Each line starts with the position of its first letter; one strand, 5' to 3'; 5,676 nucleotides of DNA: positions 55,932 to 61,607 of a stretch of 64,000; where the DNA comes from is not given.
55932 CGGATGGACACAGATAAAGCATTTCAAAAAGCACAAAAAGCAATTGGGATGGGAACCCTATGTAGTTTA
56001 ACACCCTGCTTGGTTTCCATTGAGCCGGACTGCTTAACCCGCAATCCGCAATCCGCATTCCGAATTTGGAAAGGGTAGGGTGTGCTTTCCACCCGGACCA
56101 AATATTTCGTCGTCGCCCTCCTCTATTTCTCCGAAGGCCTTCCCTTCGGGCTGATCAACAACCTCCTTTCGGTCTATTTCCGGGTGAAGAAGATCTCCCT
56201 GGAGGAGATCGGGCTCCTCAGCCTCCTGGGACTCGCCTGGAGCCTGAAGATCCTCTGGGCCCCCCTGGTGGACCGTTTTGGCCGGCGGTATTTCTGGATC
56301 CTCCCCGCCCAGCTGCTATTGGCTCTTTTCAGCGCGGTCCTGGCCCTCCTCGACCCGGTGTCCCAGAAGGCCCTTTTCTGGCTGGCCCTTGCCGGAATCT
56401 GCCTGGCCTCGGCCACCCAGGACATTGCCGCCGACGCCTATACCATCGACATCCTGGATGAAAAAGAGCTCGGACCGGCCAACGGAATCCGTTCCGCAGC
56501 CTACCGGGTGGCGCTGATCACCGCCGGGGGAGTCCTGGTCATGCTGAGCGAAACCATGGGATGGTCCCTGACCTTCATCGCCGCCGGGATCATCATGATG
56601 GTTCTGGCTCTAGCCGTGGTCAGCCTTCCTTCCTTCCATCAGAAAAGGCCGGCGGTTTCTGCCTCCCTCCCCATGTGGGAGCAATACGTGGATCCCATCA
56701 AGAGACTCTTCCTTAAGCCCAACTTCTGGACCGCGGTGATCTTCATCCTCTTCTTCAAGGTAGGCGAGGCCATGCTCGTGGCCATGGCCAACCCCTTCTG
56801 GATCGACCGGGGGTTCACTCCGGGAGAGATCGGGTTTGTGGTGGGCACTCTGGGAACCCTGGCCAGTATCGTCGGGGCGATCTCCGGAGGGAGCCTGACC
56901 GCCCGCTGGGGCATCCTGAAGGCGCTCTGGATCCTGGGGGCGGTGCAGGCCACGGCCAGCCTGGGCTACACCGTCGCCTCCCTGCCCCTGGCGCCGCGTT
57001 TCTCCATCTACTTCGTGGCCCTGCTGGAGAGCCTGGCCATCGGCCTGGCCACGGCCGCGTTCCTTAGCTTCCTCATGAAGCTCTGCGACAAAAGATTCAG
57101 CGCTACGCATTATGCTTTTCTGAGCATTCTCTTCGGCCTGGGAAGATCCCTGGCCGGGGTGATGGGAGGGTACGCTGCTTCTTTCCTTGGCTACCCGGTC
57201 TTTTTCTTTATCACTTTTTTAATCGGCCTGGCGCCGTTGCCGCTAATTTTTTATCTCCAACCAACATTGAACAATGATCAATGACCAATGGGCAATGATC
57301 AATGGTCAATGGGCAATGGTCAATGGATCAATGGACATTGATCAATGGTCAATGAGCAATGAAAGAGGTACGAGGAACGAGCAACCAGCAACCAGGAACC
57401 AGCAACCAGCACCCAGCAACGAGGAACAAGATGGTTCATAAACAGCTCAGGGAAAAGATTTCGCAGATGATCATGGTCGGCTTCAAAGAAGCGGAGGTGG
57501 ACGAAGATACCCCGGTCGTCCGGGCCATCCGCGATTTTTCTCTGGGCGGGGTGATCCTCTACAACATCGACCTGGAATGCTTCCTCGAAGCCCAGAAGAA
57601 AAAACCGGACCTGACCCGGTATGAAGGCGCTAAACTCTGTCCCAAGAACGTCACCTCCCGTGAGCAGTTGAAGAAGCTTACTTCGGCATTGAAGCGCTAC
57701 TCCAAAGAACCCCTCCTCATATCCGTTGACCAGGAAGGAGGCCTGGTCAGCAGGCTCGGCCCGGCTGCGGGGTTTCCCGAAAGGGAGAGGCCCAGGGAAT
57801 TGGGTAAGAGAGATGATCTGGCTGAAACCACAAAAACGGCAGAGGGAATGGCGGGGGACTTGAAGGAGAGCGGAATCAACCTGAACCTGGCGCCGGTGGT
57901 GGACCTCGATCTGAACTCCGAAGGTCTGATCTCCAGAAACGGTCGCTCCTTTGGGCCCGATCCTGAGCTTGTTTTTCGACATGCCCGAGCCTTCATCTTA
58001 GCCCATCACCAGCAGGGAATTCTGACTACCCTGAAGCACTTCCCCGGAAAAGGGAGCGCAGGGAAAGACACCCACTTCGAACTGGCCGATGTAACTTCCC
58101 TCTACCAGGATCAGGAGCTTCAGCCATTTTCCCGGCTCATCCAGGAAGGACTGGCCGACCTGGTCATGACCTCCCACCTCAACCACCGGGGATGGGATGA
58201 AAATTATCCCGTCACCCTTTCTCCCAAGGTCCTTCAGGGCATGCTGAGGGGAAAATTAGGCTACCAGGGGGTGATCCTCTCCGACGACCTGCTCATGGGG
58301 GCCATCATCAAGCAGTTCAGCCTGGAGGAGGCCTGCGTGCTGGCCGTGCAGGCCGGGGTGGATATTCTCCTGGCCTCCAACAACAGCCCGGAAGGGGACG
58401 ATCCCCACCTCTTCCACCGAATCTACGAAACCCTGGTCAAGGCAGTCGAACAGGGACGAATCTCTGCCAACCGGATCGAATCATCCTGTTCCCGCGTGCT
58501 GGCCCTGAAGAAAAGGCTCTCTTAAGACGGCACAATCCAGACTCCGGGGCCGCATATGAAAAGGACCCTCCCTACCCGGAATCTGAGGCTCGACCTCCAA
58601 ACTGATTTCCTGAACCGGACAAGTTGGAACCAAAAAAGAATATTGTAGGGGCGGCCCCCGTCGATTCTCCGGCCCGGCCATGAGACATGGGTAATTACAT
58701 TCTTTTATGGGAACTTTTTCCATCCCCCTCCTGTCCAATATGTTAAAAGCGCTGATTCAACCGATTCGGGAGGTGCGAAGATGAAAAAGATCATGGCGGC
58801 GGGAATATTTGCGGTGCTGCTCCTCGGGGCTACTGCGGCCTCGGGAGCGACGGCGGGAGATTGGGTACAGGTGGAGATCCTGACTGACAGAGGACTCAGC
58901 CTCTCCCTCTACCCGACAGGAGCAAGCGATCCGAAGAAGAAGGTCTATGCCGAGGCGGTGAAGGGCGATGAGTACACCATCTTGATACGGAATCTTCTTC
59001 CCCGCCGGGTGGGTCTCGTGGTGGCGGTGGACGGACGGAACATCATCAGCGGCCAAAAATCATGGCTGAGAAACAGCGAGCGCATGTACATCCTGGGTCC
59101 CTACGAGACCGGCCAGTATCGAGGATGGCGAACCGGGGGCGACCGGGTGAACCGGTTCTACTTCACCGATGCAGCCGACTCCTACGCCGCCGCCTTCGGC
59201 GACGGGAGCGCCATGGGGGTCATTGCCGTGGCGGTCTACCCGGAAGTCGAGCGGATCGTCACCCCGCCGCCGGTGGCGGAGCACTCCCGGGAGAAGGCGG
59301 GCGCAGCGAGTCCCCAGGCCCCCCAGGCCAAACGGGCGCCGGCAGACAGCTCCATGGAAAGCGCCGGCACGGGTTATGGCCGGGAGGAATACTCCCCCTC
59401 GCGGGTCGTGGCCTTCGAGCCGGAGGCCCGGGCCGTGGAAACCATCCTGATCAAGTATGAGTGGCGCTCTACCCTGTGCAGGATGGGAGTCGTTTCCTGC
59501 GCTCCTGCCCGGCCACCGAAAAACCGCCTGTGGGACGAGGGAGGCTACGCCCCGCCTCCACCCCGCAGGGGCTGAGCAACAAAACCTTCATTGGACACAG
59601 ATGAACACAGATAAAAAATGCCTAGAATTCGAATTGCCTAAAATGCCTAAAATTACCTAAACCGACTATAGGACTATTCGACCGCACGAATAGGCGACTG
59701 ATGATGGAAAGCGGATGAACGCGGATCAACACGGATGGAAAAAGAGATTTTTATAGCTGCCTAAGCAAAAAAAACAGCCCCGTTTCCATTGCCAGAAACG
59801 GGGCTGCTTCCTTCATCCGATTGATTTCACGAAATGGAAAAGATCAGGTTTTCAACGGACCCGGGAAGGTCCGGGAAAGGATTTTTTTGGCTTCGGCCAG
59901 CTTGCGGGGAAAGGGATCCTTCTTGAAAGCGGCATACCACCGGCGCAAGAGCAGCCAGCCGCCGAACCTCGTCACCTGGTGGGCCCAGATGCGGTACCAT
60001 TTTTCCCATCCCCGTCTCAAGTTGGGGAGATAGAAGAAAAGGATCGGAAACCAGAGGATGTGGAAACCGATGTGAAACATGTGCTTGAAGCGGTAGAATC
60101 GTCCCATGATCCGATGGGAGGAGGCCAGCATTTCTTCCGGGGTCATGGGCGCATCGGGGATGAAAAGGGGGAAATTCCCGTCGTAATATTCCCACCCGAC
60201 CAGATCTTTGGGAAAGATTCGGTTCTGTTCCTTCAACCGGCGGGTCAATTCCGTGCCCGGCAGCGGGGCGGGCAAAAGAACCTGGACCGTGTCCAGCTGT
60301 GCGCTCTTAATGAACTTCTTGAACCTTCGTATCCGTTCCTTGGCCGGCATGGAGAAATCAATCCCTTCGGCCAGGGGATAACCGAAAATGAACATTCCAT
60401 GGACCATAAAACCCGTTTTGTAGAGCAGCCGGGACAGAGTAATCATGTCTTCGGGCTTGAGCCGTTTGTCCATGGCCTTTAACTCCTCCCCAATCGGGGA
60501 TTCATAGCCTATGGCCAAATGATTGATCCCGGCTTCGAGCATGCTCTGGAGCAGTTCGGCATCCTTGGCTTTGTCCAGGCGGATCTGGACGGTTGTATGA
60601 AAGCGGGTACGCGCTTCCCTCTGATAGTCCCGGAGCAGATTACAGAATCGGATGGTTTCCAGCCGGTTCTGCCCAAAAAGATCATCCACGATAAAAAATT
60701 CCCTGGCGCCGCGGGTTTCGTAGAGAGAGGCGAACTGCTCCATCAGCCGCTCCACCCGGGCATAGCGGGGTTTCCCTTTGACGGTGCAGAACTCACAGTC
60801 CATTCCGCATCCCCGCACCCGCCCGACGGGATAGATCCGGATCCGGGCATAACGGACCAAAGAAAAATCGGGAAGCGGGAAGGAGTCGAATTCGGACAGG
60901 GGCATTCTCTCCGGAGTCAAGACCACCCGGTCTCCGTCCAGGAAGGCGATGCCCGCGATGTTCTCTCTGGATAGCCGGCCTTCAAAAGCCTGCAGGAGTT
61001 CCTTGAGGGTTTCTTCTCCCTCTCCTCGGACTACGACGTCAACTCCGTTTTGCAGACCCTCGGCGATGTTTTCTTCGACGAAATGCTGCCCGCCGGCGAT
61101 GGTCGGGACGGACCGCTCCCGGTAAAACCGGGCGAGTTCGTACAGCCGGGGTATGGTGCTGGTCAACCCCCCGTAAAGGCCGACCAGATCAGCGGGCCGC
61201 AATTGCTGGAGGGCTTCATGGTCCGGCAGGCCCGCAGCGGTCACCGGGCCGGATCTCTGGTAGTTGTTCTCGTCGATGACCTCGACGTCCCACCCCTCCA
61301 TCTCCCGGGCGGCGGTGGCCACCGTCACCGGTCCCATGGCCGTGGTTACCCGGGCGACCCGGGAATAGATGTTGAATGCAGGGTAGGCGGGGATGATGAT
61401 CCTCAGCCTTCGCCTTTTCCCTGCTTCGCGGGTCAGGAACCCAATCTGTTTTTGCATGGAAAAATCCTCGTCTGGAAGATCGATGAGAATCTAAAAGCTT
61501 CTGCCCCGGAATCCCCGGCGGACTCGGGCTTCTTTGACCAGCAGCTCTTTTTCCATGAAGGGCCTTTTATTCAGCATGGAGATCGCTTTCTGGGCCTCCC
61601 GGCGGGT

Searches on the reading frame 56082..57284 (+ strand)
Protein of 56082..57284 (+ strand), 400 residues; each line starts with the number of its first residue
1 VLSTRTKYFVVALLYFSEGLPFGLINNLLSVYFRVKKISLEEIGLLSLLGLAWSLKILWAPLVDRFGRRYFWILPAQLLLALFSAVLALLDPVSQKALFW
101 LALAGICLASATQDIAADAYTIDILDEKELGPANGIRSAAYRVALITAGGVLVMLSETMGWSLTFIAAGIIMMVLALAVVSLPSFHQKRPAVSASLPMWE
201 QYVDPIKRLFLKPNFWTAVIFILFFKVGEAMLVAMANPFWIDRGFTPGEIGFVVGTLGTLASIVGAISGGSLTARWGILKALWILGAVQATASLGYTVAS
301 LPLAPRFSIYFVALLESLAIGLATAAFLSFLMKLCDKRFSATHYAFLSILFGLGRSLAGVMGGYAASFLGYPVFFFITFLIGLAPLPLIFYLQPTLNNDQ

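Call 28: search_protein_families(library=pfam, proteins=[window:56082-57284:+], max_evalue=0.0001)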
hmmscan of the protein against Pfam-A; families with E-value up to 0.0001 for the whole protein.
window:56082-57284:+ (400 aa): 2 families
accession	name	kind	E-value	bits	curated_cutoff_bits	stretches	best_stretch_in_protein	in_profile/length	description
PF07690.21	MFS_1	-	2.4e-28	99.5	33.4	1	12-358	2-346/347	Major Facilitator Superfamily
PF13000.13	Acatn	-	1.3e-12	47.5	23.7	1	8-134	2-156/546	Acetyl-coenzyme A transporter 1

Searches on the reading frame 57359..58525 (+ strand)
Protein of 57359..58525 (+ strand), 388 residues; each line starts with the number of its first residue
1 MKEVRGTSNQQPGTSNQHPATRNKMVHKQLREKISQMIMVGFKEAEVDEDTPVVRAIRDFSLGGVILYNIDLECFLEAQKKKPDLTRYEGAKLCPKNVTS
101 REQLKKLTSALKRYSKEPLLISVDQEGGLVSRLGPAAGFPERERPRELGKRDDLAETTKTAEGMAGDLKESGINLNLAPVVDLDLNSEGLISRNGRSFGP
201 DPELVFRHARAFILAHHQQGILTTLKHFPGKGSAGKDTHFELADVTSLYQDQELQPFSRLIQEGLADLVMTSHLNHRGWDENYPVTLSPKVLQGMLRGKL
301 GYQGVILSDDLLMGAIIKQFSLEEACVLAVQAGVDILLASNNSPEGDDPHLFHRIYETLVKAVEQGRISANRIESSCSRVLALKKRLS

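Call 29: search_protein_families(library=pfam, proteins=[window:57359-58525:+], max_evalue=0.001)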
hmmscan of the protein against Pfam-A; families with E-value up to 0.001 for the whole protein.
window:57359-58525:+ (388 aa): 1 family
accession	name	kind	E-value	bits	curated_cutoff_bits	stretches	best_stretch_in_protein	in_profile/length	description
PF00933.27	Glyco_hydro_3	-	6.8e-67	226.6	27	1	30-382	2-315/316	Glycosyl hydrolase family 3 N terminal domain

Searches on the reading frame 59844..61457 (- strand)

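Call 29: search_protein_families(library=pfam, proteins=[window:59844-61457:-], max_evalue=0.001)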
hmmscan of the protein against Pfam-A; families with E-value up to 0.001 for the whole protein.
window:59844-61457:- (537 aa): 2 families
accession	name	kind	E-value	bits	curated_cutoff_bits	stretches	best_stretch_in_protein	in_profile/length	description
PF02310.24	B12-binding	-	1.3e-11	44.8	32.1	1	37-155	11-121/121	B12 binding domain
PF04055.27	Radical_SAM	-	2.2e-09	38.2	29.5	1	215-361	5-152/166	Radical SAM superfamily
